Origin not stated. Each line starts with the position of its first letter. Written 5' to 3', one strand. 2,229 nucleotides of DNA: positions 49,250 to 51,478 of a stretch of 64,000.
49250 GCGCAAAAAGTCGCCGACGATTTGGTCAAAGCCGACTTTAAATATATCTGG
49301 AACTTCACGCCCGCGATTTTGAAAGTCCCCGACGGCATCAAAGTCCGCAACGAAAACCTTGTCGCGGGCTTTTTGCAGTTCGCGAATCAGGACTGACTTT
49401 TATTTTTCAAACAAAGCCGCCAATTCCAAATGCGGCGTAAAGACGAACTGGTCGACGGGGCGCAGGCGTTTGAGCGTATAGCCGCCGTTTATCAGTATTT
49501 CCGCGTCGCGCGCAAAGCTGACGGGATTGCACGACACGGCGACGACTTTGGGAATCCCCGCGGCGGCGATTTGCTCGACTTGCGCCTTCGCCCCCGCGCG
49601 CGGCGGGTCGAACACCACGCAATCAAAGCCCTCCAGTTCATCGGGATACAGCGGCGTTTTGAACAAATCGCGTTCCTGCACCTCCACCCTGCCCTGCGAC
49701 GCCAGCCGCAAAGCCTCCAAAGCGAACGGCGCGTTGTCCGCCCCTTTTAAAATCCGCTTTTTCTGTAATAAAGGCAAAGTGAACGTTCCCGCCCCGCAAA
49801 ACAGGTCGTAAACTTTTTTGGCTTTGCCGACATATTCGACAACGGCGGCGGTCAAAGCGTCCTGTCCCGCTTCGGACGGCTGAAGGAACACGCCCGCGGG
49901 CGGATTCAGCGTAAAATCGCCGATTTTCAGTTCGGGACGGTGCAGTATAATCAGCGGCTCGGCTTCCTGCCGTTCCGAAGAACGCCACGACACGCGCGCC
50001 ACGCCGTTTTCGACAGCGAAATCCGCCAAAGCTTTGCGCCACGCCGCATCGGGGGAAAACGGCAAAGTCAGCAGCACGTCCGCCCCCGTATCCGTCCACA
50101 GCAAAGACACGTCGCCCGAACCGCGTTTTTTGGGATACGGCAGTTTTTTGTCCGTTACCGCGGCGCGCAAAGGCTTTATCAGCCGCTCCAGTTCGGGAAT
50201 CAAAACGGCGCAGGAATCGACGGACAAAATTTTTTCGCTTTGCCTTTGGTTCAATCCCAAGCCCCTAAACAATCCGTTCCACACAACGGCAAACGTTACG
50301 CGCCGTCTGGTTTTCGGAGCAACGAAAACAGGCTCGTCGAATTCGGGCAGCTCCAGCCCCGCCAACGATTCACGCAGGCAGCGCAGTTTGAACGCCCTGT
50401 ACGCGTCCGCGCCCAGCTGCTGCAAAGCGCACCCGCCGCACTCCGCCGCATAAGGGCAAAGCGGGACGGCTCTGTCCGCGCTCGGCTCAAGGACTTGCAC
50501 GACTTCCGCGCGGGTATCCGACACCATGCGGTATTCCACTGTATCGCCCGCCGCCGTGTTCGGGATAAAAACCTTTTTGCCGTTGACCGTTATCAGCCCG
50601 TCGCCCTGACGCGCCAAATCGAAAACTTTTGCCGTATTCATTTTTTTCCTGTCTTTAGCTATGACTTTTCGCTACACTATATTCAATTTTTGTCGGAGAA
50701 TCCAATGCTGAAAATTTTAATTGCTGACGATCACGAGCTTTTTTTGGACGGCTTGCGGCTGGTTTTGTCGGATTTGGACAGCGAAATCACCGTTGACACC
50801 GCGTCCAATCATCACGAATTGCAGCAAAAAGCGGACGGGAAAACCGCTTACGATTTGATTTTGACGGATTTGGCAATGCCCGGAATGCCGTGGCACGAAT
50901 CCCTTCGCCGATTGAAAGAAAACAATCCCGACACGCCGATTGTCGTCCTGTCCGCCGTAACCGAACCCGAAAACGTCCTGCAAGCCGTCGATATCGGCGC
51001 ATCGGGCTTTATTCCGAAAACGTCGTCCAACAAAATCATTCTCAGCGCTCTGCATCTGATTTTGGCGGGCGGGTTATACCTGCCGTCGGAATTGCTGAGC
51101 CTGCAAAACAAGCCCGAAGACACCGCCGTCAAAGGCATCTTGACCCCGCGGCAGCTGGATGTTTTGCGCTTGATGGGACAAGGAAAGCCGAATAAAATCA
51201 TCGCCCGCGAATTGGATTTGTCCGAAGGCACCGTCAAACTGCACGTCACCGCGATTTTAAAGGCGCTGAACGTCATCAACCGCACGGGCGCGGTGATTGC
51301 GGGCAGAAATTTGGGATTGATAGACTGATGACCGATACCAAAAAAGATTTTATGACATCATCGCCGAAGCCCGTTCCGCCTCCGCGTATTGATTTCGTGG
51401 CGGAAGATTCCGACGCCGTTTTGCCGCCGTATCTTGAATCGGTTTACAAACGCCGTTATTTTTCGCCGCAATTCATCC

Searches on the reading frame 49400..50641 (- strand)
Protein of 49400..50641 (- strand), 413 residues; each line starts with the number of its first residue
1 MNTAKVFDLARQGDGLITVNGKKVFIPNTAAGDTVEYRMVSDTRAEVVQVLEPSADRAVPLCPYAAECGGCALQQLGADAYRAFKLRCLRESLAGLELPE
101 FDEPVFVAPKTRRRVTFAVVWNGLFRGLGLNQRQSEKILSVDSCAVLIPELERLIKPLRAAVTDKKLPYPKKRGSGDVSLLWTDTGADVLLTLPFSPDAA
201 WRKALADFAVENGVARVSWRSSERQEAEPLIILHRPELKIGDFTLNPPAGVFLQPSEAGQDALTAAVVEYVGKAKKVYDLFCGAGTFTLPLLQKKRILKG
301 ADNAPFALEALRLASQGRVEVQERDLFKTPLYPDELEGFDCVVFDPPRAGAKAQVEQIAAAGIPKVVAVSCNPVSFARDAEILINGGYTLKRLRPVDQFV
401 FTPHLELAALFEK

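Call 6: search_protein_families(library=ncbifam, proteins=[window:49400-50641:-], max_evalue=0.001)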
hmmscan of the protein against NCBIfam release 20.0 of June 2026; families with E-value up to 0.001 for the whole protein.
window:49400-50641:- (413 aa): 8 families
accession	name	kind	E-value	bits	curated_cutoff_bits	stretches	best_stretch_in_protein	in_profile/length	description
NF009639.0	PRK13168.1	equivalog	7.4e-58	196.5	458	1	3-413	18-445/446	23S rRNA (uracil(1939)-C(5))-methyltransferase RlmD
TIGR00479.1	rumA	equivalog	1.5e-43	149.3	183.55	2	244-406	262-432/432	23S rRNA (uracil(1939)-C(5))-methyltransferase RlmD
NF002909.0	PRK03522.2-1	equivalog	3e-15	56.3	553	1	66-412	9-372/374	23S rRNA (uracil(747)-C(5))-methyltransferase RlmC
NF002910.0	PRK03522.2-3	equivalog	6.5e-15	55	558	1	238-412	197-381/383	23S rRNA (uracil(747)-C(5))-methyltransferase RlmC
TIGR02143.1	trmA_only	equivalog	1.8e-12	46.9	334.65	1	339-412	279-350/352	tRNA (uridine(54)-C5)-methyltransferase TrmA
TIGR02085.1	meth_trns_rumB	equivalog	6.4e-10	38.5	429.5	1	261-412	219-373/374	23S rRNA (uracil(747)-C(5))-methyltransferase RlmC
NF002913.0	PRK03522.2-6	equivalog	6.3e-06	25.8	537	0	339-411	267-338/342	23S rRNA (uracil(747)-C(5))-methyltransferase RlmC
NF053605.1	PyTRAM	equivalog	6.6e-06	25.8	85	1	5-39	11-45/56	TRAM domain-containing RNA chaperone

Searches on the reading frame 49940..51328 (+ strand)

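Call 86: search_protein_families(library=pfam, proteins=[window:49940-51328:+], max_evalue=0.00001)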
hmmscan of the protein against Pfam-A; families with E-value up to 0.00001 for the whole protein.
window:49940-51328:+ (462 aa): 2 families
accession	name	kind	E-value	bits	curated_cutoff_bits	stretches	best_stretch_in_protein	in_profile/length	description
PF00072.30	Response_reg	-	3.1e-21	76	30.2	1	259-370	1-109/111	Response regulator receiver domain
PF00196.25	GerE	-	4.8e-16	58.6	23.5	1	400-453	2-55/57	Bacterial regulatory proteins, luxR family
